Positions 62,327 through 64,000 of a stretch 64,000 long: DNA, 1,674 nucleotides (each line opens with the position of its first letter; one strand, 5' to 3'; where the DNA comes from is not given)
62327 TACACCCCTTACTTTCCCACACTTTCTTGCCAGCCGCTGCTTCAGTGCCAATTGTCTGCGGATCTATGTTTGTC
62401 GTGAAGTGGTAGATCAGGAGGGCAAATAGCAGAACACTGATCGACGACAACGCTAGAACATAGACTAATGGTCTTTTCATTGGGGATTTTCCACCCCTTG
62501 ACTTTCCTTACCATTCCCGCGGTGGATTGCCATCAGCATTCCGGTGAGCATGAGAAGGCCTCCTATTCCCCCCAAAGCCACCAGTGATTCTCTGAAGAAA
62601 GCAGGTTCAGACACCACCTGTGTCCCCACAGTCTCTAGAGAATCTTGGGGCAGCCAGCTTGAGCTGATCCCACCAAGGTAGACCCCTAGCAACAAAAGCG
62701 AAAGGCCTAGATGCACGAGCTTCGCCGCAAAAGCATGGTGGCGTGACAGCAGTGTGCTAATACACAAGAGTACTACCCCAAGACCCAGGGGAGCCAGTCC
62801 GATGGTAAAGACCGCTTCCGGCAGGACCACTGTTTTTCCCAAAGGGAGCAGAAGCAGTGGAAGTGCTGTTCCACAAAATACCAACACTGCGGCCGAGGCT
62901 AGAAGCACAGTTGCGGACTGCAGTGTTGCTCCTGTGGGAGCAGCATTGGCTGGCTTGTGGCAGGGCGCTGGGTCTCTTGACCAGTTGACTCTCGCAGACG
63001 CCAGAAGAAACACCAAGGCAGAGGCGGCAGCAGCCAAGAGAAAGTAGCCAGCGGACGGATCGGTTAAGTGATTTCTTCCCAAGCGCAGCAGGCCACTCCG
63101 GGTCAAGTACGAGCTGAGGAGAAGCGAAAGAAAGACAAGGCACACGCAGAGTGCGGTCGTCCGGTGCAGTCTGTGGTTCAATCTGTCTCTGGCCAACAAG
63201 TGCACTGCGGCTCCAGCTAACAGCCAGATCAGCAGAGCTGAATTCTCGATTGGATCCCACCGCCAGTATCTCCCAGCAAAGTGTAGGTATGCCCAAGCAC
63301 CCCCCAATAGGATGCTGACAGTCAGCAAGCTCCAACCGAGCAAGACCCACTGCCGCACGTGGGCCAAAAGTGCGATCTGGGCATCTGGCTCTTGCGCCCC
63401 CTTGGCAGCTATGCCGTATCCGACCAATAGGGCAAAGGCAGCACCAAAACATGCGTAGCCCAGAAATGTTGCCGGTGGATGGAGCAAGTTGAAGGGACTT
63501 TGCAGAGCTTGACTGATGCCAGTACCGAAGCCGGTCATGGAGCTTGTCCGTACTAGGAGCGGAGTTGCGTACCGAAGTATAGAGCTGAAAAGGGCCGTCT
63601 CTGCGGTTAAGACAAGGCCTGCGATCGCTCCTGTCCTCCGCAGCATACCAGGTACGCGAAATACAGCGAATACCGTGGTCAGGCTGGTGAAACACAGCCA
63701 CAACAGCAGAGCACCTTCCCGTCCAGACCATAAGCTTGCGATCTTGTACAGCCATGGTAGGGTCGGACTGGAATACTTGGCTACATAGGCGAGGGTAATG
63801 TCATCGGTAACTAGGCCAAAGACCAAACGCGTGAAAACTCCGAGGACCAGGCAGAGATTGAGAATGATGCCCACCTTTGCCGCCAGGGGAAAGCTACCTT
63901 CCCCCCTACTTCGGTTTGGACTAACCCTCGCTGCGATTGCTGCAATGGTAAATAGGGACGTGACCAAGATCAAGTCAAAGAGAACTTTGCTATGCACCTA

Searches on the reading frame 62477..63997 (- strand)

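Call 29: search_protein_families(library=pfam, max_evalue=0.00001, proteins=[window:62477-63997:-])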
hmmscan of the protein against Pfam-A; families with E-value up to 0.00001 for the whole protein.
window:62477-63997:- (506 aa): 1 family
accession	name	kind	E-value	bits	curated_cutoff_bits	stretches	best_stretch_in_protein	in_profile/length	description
PF01578.25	Cytochrom_C_asm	-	3.8e-22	79.4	29.9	1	90-301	1-206/212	Cytochrome C assembly protein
